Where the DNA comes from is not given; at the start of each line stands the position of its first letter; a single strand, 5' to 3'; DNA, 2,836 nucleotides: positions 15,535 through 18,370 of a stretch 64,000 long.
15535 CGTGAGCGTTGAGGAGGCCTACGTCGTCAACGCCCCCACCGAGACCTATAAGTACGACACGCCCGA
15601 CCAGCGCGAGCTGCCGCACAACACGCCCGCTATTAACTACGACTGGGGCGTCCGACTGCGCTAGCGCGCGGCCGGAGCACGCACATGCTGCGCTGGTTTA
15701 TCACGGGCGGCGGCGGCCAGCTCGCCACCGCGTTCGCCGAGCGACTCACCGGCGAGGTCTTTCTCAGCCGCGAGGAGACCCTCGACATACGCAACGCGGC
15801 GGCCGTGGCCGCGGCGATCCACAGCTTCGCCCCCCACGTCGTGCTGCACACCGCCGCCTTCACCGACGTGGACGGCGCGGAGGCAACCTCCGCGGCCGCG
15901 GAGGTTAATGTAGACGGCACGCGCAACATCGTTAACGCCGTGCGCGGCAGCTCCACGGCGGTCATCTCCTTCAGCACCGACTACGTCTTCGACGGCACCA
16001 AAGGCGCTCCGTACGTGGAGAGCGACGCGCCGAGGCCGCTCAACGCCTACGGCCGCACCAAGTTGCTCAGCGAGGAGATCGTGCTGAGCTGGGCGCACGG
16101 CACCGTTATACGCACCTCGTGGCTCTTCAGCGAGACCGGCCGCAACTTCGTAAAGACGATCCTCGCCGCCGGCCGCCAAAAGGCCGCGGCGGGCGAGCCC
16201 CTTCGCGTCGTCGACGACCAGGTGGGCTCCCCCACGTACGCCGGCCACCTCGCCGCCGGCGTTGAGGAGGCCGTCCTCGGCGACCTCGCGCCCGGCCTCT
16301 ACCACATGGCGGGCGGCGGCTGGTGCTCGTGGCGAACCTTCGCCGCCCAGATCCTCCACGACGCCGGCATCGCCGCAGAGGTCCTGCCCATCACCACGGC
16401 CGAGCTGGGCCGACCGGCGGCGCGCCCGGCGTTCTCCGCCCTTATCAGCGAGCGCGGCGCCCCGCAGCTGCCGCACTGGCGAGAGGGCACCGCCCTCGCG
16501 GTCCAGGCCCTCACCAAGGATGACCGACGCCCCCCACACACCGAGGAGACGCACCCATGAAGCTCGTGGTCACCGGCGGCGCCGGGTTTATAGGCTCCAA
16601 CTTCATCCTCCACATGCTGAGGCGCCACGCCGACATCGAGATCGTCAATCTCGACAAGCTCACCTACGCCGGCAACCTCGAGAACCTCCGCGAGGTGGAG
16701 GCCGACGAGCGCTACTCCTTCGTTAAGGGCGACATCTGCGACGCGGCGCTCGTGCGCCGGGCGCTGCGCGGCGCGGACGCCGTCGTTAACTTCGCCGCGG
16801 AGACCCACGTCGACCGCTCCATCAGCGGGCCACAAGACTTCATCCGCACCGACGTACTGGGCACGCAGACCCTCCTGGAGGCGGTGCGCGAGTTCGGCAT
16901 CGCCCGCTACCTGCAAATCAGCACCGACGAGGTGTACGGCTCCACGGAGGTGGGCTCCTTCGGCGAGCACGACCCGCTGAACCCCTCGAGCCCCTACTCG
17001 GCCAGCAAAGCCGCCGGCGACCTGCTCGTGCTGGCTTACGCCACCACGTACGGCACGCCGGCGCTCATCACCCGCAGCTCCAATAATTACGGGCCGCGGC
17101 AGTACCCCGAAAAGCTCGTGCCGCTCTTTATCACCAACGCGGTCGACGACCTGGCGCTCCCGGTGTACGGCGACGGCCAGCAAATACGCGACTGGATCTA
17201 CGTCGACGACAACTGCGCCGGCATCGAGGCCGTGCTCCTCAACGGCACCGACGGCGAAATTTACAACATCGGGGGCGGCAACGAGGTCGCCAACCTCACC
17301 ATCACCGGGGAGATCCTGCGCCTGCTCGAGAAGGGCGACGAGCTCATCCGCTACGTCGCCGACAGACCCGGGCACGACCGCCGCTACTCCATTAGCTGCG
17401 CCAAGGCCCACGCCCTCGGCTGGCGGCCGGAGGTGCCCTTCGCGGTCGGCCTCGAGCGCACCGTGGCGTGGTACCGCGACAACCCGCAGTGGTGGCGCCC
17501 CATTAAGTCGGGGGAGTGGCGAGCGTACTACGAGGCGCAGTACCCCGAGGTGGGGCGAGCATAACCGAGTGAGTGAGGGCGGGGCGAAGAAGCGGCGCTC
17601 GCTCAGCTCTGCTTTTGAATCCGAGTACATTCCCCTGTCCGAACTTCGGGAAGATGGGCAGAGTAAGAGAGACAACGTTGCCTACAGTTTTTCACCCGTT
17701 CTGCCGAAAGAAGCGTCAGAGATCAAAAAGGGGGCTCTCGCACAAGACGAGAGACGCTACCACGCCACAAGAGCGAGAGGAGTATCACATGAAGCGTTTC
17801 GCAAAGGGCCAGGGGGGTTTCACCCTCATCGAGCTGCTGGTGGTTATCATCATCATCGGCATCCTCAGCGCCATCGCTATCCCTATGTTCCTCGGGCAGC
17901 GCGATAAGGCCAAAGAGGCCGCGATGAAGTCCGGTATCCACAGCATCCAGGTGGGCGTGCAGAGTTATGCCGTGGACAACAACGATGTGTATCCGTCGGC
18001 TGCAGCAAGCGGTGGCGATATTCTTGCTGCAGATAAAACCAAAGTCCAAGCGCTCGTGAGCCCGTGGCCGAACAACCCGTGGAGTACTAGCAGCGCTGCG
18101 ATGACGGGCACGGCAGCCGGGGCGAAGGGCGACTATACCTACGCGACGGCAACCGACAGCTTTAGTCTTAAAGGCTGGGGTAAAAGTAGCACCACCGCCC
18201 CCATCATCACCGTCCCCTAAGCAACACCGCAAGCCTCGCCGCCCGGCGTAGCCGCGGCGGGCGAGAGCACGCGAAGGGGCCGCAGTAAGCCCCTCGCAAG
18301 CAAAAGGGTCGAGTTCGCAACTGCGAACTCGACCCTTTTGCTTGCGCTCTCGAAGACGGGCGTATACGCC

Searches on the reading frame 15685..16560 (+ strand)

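Call 19: search_protein_families(library=pfam, max_evalue=0.00001, proteins=[window:15685-16560:+])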
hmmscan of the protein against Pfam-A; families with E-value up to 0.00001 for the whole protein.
window:15685-16560:+ (291 aa): 6 families
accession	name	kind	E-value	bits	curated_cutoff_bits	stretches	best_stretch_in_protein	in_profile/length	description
PF04321.23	RmlD_sub_bind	-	1.2e-72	244.9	27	1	5-276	4-285/287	RmlD substrate binding domain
PF01370.27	Epimerase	-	1.4e-18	67.6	20.9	1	5-178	2-204/240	NAD dependent epimerase/dehydratase family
PF16363.11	GDP_Man_Dehyd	-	2.5e-12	47.4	27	1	33-152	59-185/332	GDP-mannose 4,6 dehydratase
PF01073.25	3Beta_HSD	-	5e-11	42.6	22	1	33-190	52-222/280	3-beta hydroxysteroid dehydrogenase/isomerase family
PF02719.21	Polysacc_synt_2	-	4.4e-09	36.4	20.2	1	33-138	61-154/293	Polysaccharide biosynthesis protein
PF07993.18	NAD_binding_4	-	1.3e-06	28.2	20.1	1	52-150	91-210/258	Male sterility protein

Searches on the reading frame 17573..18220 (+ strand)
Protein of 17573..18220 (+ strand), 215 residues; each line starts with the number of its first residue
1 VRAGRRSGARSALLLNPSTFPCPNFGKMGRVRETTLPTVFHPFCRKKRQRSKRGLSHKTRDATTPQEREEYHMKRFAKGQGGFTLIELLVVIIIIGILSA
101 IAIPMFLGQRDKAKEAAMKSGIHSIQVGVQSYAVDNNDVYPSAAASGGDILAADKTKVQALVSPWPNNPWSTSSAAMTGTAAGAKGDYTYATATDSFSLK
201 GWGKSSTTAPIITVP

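Call 19: search_protein_families(library=pfam, max_evalue=0.00001, proteins=[window:17573-18220:+])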
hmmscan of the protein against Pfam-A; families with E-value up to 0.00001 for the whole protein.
window:17573-18220:+ (215 aa): 1 family
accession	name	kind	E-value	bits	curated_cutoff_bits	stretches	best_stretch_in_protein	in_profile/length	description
PF07963.17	N_methyl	-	3.3e-08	33.2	21.2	1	78-103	2-27/27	Prokaryotic N-terminal methylation motif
